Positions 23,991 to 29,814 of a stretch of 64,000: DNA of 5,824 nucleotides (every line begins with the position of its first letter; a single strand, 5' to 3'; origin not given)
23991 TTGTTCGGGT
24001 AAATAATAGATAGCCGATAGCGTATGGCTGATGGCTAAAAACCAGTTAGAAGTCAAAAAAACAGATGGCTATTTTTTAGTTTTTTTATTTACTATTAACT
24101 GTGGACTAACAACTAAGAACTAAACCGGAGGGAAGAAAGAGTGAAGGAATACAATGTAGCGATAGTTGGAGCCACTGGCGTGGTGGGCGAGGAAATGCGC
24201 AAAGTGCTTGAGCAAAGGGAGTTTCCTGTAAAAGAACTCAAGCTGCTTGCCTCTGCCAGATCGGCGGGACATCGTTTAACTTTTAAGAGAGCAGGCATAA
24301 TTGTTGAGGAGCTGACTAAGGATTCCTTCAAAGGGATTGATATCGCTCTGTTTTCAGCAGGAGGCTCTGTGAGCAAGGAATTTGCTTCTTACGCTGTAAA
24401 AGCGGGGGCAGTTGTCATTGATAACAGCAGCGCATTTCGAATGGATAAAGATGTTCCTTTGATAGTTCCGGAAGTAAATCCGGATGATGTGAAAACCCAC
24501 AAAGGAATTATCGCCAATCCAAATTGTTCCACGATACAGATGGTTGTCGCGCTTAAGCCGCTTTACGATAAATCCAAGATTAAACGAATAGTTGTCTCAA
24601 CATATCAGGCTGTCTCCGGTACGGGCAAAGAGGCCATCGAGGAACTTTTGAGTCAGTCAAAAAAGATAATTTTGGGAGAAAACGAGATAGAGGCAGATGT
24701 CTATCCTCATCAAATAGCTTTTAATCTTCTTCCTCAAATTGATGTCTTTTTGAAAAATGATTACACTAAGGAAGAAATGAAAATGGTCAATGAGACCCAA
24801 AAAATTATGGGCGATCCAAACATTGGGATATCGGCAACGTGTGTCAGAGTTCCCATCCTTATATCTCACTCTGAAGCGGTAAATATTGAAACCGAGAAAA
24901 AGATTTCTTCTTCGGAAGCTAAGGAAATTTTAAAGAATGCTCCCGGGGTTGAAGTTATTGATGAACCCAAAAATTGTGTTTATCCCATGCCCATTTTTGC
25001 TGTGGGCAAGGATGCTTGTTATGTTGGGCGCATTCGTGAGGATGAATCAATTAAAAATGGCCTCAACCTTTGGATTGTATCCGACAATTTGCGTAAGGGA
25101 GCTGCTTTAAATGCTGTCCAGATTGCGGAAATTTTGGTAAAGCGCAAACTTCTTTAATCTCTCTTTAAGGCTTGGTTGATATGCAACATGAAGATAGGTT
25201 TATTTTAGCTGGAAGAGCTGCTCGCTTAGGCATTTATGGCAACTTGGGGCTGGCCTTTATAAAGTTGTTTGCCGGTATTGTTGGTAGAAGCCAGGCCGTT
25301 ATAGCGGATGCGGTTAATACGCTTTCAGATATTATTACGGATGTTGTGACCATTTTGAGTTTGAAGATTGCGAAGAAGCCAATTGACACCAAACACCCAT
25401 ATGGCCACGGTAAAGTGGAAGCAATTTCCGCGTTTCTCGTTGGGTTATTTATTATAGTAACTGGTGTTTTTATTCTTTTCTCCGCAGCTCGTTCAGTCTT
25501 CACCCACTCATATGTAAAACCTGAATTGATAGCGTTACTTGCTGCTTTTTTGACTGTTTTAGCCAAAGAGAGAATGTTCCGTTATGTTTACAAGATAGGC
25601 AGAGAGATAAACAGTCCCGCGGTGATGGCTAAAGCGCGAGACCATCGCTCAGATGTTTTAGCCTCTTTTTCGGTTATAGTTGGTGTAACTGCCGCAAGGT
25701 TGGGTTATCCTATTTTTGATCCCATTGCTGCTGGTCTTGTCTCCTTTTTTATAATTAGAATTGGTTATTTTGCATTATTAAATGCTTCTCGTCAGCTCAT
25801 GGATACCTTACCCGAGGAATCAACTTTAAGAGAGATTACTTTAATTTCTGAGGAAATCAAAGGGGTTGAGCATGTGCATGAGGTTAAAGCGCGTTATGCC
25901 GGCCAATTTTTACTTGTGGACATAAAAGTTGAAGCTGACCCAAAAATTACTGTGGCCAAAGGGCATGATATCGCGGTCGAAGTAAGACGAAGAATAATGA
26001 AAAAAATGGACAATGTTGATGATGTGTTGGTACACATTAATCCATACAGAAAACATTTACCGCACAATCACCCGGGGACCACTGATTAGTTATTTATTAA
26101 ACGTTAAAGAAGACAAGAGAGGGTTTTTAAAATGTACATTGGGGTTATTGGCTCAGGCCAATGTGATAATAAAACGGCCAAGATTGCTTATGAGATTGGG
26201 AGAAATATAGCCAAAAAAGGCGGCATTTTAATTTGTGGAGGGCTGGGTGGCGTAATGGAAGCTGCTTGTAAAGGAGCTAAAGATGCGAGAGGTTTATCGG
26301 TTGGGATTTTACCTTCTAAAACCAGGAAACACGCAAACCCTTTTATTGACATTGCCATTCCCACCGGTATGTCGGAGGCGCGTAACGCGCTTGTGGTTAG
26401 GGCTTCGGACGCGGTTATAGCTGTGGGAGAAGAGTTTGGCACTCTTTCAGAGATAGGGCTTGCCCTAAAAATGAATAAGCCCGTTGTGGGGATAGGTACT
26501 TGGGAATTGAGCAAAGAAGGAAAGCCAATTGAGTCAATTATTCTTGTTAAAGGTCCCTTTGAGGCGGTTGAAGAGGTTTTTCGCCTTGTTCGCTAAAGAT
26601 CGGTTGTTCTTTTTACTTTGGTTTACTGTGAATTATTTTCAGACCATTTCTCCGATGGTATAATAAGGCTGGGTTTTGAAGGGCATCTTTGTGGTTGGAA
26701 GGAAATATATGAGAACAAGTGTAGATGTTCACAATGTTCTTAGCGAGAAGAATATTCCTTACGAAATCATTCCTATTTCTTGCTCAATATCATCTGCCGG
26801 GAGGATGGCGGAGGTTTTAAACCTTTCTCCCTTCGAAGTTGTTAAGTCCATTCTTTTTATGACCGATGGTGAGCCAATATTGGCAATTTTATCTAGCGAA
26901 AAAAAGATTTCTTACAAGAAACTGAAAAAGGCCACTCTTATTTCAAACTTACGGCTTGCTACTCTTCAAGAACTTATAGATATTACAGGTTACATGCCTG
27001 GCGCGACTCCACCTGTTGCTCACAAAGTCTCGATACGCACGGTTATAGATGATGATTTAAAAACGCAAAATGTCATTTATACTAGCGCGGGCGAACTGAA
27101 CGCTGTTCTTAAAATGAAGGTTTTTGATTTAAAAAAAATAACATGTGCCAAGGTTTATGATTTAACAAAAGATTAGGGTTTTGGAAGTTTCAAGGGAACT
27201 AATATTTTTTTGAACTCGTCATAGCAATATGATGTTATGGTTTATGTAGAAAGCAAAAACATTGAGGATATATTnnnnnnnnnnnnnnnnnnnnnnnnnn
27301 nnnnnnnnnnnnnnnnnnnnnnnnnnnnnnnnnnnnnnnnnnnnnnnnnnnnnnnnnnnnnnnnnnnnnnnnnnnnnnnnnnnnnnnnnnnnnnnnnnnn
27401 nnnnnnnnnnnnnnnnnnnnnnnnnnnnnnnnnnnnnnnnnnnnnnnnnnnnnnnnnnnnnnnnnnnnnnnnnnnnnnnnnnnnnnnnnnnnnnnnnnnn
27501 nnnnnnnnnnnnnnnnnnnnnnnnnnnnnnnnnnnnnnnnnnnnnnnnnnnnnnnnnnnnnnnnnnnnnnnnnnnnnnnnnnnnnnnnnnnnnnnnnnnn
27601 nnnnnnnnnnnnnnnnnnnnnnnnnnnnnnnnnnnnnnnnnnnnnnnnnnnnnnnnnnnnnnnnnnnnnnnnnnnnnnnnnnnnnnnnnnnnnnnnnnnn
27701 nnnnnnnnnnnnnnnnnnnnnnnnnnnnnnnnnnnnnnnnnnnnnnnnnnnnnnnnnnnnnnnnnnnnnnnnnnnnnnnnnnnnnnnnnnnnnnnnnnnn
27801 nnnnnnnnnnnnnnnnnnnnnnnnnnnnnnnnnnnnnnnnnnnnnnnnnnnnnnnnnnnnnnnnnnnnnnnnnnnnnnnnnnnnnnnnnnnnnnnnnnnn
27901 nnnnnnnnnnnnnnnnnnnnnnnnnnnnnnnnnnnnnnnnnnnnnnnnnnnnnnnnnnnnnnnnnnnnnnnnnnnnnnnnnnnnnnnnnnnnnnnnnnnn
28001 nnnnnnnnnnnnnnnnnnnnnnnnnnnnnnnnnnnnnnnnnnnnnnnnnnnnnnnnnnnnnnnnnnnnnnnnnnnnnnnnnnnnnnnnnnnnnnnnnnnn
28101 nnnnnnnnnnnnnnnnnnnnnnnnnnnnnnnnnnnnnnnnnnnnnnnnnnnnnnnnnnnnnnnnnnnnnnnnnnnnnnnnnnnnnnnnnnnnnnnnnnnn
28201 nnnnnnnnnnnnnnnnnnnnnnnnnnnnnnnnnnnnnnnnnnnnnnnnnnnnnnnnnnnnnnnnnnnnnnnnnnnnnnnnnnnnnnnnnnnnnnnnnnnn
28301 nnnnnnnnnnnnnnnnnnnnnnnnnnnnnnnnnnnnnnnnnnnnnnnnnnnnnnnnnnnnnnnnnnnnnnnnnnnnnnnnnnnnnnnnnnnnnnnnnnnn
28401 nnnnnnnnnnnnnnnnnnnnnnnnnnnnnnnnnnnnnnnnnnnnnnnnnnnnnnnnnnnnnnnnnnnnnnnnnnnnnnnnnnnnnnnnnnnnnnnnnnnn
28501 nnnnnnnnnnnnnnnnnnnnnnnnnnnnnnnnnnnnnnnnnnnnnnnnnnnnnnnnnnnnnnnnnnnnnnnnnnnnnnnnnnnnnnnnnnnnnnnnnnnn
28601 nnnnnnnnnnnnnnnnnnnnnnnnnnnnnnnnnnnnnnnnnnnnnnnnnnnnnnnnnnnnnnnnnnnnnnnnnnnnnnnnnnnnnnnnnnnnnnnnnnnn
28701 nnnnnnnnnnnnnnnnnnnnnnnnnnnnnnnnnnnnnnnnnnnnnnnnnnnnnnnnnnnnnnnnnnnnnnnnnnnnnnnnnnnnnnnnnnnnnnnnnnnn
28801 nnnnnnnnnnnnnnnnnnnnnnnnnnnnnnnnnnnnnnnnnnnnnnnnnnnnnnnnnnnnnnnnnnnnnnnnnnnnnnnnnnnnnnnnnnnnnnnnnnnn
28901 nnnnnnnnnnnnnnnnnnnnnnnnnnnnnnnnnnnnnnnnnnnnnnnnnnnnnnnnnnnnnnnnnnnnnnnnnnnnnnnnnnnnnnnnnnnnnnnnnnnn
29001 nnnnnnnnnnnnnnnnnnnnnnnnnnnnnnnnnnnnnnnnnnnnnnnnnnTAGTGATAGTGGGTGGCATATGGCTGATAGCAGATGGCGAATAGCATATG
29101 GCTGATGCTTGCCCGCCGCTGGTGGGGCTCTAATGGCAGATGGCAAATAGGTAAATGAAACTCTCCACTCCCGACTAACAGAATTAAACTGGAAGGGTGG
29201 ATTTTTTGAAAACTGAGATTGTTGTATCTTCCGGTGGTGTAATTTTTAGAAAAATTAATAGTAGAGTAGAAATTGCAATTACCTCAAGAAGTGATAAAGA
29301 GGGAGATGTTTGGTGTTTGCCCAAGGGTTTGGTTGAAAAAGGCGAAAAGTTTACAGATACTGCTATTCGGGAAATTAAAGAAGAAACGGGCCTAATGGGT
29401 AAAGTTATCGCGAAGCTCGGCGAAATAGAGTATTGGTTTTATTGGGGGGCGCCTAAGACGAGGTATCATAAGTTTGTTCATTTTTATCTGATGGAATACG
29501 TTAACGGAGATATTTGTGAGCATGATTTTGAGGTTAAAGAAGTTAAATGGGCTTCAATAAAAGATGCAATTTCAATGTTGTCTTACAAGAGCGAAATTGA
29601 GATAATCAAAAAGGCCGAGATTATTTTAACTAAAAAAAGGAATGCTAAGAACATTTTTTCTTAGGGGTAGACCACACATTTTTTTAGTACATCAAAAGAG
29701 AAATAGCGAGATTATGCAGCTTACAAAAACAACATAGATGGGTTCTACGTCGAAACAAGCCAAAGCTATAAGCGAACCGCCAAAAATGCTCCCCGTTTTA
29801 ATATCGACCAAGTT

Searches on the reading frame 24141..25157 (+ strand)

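Call 50: search_protein_families(library=pfam, proteins=[window:24141-25157:+], max_evalue=0.00001)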
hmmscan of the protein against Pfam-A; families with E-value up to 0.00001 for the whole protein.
window:24141-25157:+ (338 aa): 2 families
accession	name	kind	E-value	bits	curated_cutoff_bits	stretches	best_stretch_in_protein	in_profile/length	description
PF02774.23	Semialdhyde_dhC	-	3.1e-60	203.9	26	1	138-319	1-184/184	Semialdehyde dehydrogenase, dimerisation domain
PF01118.30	Semialdhyde_dh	-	5.5e-38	130.5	26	1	5-119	1-120/121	Semialdehyde dehydrogenase, NAD binding domain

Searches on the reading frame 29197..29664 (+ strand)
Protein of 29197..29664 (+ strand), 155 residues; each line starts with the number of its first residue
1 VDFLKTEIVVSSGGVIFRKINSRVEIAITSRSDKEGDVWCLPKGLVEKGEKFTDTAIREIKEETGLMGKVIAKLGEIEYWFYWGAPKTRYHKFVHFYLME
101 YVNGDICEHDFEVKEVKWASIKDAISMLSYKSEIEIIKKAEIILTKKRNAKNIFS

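Call 50: search_protein_families(library=pfam, proteins=[window:29197-29664:+], max_evalue=0.00001)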
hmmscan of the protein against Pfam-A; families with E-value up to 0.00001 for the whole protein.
window:29197-29664:+ (155 aa): 1 family
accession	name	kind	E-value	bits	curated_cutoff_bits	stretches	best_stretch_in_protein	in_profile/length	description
PF00293.34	NUDIX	-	2.9e-20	73.1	21.1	1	21-124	12-118/134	NUDIX domain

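Call 72: find_encoding_contigs(protein=window:29197-29664:+, flank=1500, max_places=6)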
Protein window:29197-29664:+ (155 aa): no gene with exactly this product is on record in the collection.
